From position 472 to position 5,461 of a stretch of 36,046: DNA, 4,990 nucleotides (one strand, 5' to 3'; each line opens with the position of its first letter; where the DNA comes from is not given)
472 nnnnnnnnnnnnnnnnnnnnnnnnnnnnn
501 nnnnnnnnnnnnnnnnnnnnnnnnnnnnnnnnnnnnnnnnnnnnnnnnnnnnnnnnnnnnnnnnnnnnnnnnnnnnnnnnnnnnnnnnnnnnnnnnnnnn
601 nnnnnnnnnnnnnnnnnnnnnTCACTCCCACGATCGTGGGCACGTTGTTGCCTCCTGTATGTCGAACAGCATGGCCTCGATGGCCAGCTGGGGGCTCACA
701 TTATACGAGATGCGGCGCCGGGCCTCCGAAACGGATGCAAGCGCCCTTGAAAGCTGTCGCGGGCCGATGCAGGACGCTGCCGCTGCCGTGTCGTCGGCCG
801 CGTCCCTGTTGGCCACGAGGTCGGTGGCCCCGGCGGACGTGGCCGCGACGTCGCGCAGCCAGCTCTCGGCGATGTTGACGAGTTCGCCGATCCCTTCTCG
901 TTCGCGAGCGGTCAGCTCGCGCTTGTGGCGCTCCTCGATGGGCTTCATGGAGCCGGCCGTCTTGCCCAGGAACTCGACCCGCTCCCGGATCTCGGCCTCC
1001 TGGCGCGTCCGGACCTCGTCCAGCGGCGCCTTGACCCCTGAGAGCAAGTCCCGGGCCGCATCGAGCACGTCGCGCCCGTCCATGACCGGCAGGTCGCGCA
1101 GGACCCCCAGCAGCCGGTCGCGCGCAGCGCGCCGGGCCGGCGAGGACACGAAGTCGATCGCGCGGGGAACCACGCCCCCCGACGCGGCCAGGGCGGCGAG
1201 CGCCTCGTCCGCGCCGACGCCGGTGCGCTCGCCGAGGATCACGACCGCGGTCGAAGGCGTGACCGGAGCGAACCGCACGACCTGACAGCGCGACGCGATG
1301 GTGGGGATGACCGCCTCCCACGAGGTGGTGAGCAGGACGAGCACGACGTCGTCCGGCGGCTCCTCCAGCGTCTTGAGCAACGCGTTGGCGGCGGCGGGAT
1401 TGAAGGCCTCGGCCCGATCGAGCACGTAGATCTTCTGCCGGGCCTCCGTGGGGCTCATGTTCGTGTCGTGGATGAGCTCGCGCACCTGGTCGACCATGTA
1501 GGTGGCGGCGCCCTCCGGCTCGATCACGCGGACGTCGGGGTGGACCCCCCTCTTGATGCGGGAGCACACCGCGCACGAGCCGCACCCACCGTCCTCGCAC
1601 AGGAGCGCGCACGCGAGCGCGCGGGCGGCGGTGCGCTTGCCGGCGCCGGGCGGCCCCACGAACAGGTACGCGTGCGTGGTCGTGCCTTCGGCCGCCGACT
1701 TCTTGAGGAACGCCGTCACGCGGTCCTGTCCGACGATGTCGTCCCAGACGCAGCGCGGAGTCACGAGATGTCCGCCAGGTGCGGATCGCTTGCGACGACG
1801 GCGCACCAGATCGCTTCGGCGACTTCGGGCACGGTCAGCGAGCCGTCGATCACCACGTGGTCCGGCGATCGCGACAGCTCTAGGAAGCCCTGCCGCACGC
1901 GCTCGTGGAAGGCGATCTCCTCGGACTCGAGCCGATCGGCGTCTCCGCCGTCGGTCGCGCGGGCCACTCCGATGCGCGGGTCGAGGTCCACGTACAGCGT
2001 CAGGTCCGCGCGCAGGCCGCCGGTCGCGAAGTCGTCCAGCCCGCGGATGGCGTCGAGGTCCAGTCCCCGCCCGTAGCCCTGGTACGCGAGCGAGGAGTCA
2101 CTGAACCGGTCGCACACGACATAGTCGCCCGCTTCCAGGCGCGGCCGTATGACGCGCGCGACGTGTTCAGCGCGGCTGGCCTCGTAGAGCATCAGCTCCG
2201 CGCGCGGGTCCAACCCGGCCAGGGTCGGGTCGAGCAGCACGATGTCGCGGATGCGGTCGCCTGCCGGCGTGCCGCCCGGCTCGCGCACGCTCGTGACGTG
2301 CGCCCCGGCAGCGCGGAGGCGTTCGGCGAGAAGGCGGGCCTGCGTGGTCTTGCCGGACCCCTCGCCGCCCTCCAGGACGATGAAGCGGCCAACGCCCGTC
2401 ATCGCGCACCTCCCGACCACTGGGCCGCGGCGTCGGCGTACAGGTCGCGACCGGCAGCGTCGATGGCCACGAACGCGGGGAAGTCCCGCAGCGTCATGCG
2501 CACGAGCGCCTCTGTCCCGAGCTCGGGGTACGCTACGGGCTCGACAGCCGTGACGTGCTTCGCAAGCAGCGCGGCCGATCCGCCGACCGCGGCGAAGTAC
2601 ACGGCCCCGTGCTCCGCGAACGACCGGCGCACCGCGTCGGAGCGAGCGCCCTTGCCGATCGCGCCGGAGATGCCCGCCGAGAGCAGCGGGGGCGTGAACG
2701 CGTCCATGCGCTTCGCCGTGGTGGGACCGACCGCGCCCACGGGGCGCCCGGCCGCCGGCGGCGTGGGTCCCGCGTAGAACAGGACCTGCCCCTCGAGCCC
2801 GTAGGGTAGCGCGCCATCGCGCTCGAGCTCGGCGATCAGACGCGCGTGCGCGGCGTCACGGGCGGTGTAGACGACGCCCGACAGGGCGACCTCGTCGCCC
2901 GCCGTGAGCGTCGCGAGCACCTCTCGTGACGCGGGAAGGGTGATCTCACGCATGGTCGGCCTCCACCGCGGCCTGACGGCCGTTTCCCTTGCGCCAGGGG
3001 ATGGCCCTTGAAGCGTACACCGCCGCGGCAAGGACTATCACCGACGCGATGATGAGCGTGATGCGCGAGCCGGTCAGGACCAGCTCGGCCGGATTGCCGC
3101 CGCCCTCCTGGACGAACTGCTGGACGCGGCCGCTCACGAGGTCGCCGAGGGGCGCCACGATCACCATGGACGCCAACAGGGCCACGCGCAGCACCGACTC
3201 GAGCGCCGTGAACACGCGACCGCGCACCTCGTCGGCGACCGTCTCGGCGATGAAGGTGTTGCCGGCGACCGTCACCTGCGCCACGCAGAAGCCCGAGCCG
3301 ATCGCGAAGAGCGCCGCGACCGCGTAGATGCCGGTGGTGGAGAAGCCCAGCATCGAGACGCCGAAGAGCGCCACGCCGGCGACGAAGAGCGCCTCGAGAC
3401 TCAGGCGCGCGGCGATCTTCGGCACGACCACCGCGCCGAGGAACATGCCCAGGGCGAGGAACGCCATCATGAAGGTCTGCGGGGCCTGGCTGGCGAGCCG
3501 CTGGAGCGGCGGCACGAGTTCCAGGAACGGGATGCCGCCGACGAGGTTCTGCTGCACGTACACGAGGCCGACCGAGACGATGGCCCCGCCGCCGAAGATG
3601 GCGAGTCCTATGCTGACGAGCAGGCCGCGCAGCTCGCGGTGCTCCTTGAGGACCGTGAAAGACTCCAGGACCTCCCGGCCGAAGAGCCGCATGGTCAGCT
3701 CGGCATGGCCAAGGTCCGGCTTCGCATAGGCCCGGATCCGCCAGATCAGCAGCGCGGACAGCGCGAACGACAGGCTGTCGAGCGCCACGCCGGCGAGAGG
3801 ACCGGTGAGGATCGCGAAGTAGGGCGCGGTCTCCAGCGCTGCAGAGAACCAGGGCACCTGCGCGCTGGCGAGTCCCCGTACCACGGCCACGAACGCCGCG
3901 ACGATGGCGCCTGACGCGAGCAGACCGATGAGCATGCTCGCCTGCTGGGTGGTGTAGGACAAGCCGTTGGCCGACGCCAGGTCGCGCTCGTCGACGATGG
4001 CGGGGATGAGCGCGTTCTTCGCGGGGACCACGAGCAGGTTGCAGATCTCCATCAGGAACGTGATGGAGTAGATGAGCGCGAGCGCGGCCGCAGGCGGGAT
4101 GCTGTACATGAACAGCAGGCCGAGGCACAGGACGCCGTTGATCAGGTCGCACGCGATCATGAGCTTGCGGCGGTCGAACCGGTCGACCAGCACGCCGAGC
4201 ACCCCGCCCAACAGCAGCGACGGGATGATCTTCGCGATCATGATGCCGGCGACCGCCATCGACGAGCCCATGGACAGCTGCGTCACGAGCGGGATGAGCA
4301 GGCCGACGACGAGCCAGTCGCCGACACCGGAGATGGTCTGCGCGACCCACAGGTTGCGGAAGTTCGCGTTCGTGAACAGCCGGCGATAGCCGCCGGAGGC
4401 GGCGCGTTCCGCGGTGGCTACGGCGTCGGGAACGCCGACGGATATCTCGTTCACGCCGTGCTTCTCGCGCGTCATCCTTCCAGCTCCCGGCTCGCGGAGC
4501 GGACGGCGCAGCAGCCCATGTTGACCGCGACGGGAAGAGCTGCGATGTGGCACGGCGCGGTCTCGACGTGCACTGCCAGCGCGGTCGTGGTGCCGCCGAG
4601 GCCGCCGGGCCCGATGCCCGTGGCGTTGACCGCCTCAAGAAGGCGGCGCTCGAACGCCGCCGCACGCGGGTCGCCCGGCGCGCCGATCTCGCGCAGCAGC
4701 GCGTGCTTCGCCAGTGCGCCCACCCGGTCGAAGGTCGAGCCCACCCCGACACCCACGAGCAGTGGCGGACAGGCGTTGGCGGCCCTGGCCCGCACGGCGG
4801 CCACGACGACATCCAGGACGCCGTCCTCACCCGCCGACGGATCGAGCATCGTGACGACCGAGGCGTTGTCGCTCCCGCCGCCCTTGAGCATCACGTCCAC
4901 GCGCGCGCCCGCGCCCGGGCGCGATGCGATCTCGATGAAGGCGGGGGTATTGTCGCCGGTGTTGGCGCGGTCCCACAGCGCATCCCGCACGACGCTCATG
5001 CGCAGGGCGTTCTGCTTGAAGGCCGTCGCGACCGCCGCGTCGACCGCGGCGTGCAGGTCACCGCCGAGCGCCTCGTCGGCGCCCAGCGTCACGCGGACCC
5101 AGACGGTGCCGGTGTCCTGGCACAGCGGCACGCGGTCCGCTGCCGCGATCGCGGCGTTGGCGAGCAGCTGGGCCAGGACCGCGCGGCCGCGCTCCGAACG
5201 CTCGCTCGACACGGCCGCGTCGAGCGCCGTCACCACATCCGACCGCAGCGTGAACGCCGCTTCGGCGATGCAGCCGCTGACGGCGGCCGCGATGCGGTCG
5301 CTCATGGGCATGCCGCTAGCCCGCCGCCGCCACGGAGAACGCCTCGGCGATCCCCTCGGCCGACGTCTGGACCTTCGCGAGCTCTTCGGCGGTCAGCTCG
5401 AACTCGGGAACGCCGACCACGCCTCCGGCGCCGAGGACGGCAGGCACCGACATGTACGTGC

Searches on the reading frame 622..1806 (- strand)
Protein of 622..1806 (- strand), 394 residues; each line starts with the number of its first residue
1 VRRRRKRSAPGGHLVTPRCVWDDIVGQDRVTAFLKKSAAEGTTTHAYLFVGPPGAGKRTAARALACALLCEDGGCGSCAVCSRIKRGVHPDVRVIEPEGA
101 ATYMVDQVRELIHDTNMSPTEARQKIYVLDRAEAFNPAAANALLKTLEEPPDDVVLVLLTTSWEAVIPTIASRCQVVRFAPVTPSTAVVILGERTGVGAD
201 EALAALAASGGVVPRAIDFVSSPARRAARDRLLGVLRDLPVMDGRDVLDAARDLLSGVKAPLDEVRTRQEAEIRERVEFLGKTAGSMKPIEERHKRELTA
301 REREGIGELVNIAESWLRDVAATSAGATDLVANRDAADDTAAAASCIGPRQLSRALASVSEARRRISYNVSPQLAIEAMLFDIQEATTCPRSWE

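Call 12: search_protein_families(library=pfam, proteins=[window:622-1806:-], max_evalue=0.001)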
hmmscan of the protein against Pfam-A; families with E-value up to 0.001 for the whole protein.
window:622-1806:- (394 aa): 3 families
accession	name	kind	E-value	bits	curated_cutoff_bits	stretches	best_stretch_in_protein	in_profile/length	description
PF13177.12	DNA_pol3_delta2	-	1.9e-48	164.9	27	1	27-182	2-160/161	DNA polymerase III, delta subunit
PF00004.35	AAA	-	1.2e-06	29.4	21.2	1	47-180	1-129/131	ATPase family associated with various cellular activities (AAA)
PF09115.15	DNApol3-delta_C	-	0.00024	21.9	21.7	1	308-384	38-116/117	DNA polymerase III, delta subunit, C terminal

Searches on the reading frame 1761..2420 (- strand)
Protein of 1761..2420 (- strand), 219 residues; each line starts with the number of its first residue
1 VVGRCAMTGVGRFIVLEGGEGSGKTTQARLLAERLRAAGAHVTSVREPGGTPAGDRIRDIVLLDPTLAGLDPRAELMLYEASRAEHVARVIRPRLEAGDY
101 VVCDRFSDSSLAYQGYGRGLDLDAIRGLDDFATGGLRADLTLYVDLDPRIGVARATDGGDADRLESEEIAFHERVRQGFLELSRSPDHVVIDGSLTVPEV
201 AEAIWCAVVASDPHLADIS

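Call 12: search_protein_families(library=pfam, proteins=[window:1761-2420:-], max_evalue=0.001)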
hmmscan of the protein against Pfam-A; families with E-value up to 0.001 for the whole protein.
window:1761-2420:- (219 aa): 5 families
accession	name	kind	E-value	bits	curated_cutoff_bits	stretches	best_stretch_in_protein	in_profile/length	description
PF02223.23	Thymidylate_kin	-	3.3e-44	151.2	27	1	16-204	1-185/185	Thymidylate kinase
PF13521.12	AAA_28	-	1.1e-07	32.6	27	1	14-180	2-147/164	AAA domain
PF13238.12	AAA_18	-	6.8e-05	23.8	29.4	0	14-73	1-44/128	AAA domain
PF13401.12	AAA_22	-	0.00011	22.9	27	1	12-61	6-55/130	AAA domain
PF13191.12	AAA_16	-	0.00057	20.9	32.6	0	8-129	21-104/167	AAA ATPase domain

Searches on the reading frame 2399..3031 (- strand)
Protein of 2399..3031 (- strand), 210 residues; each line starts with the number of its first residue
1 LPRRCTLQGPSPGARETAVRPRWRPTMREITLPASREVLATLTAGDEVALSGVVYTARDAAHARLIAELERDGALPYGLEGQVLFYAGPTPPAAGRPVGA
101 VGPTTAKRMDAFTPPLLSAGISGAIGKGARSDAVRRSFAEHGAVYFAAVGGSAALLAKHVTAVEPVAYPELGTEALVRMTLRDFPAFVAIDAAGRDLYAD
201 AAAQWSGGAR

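Call 12: search_protein_families(library=pfam, proteins=[window:2399-3031:-], max_evalue=0.001)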
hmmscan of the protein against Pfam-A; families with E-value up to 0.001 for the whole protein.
window:2399-3031:- (210 aa): 1 family
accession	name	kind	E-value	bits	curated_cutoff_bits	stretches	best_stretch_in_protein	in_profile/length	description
PF05683.17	Fumerase_C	-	1.1e-51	175.6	22.2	1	26-200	25-204/205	Fumarase C-terminus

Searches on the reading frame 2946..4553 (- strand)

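Call 12: search_protein_families(library=pfam, proteins=[window:2946-4553:-], max_evalue=0.001)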
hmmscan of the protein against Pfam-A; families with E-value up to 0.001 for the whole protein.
window:2946-4553:- (535 aa): 2 families
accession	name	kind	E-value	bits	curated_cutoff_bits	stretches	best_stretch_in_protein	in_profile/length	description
PF07690.21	MFS_1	-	8.3e-16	58.3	33.4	2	68-332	1-228/347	Major Facilitator Superfamily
PF05977.19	MFS_3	-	6.7e-13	48.3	27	1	60-225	7-170/524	Transmembrane secretion effector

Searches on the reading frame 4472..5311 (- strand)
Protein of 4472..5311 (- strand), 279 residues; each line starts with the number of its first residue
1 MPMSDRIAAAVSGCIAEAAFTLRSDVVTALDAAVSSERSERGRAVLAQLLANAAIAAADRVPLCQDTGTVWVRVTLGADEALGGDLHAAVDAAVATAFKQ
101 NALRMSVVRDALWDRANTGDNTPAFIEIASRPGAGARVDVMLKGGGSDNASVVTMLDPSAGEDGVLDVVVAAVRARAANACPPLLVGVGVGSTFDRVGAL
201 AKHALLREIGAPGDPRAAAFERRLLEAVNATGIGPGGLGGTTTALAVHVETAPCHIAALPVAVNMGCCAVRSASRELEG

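Call 12: search_protein_families(library=pfam, proteins=[window:4472-5311:-], max_evalue=0.001)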
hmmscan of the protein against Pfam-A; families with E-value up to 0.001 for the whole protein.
window:4472-5311:- (279 aa): 1 family
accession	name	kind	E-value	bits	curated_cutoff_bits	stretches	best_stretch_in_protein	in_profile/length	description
PF05681.19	Fumerase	-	5.1e-90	301.9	25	1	10-274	3-268/270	Fumarate hydratase (Fumerase)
